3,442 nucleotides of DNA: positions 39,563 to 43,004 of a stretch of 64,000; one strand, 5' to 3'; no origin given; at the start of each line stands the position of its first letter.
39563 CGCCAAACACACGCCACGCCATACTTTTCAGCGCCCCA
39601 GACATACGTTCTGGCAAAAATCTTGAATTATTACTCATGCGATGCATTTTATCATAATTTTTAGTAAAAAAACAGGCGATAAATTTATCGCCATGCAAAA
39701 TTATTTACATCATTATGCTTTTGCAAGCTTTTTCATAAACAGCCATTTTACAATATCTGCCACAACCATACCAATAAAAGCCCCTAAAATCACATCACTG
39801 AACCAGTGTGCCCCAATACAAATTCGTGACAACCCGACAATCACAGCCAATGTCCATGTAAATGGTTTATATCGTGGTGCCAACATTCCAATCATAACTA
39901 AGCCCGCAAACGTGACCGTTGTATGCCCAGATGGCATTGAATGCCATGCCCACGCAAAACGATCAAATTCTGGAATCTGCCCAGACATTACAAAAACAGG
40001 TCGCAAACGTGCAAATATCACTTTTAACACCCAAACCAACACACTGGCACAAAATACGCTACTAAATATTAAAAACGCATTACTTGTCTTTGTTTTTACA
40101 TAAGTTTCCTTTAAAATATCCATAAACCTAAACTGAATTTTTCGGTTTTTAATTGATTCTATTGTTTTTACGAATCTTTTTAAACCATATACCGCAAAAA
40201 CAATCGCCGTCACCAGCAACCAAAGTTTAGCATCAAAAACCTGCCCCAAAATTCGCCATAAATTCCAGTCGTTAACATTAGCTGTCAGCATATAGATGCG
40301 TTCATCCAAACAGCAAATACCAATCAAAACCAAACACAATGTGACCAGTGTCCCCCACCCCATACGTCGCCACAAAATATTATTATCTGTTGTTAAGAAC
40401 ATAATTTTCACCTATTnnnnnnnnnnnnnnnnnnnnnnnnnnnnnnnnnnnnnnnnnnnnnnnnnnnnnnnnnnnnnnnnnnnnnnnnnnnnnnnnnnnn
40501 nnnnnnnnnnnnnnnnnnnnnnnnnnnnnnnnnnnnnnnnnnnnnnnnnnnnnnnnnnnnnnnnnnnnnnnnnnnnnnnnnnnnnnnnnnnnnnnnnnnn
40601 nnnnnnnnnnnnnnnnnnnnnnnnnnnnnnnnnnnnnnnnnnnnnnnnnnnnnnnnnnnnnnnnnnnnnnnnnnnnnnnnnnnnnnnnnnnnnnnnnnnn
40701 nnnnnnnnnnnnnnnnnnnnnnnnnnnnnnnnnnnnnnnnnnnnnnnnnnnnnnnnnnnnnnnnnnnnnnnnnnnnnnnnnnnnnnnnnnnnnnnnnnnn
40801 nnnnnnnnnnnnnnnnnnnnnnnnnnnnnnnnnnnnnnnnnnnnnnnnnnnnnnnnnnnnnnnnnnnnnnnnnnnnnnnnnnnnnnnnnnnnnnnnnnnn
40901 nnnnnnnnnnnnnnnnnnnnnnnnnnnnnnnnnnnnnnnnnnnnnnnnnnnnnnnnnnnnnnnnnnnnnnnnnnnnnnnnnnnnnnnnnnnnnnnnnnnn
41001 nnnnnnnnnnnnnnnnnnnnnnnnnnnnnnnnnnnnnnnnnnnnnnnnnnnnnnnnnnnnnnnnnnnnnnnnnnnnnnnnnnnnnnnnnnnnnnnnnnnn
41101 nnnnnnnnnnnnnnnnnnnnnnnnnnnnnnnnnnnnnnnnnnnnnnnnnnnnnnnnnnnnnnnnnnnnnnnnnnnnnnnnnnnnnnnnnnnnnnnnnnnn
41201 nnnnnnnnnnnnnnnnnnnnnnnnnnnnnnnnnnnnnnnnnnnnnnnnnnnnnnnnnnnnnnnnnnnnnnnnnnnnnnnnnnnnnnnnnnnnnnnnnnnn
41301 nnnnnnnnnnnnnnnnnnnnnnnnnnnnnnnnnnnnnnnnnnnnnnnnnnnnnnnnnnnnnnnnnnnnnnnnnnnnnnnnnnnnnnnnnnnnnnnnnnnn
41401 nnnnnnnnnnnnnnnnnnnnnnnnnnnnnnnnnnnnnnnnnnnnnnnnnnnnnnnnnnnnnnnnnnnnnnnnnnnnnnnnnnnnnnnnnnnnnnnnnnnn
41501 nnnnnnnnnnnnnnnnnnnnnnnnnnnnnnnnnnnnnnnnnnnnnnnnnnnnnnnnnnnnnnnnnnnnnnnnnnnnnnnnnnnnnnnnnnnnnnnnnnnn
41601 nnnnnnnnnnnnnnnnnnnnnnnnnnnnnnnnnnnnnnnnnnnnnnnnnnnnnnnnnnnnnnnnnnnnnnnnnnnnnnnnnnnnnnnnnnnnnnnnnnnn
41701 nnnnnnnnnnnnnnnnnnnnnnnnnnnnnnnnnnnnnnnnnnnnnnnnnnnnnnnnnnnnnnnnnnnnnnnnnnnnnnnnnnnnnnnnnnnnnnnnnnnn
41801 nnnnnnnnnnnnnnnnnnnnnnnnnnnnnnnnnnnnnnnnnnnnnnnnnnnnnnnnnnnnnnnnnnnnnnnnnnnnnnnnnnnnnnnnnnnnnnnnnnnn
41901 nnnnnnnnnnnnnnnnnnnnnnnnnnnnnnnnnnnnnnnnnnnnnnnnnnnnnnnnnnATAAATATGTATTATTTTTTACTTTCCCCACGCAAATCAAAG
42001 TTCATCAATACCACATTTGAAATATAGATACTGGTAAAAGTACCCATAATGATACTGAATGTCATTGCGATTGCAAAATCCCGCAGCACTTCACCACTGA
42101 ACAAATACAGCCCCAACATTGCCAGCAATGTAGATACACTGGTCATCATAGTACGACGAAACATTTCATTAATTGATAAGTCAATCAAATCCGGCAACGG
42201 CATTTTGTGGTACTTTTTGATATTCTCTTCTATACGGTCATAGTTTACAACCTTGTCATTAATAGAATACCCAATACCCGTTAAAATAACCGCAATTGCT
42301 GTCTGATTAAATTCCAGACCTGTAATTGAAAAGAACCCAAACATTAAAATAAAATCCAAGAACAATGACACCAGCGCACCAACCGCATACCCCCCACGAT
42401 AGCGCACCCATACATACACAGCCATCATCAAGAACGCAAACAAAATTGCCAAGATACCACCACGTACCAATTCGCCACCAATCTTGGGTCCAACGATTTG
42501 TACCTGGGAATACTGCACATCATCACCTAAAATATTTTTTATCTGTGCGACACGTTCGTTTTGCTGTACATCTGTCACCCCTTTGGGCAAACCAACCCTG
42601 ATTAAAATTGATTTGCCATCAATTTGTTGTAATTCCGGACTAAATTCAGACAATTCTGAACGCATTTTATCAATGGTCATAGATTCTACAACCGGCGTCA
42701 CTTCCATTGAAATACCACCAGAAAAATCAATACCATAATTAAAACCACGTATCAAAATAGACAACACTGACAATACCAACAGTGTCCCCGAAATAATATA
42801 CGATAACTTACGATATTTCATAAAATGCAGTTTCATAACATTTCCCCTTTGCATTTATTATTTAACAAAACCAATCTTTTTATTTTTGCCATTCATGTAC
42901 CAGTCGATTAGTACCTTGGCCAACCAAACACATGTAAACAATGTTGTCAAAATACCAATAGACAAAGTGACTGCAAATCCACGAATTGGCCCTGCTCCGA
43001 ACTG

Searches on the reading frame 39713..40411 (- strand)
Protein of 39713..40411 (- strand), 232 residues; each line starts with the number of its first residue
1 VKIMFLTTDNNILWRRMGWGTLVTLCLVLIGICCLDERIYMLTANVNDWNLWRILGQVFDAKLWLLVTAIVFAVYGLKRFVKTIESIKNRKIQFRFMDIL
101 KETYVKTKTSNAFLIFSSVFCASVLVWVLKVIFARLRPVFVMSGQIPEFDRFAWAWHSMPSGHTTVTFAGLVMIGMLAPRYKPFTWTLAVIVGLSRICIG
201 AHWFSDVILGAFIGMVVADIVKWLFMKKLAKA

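Call 32: search_protein_families(library=pfam, proteins=[window:39713-40411:-], max_evalue=0.00001)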
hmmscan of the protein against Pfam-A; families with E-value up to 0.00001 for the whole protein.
window:39713-40411:- (232 aa): 1 family
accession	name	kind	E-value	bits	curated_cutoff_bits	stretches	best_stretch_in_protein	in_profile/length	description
PF01569.27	PAP2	-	2.3e-23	82.8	27.2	1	114-227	4-127/130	PAP2 superfamily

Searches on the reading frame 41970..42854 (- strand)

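Call 32: search_protein_families(library=pfam, proteins=[window:41970-42854:-], max_evalue=0.00001)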
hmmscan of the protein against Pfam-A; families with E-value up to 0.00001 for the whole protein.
window:41970-42854:- (294 aa): 2 families
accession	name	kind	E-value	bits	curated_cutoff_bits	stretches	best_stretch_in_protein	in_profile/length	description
PF02355.23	SecD_SecF_C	-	5.5e-56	189.4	20.5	1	109-286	9-186/189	Protein export membrane protein SecD/SecF, C-terminal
PF07549.19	Sec_GG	-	9.4e-08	31.8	20.3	1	32-52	2-22/28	SecD/SecF GG Motif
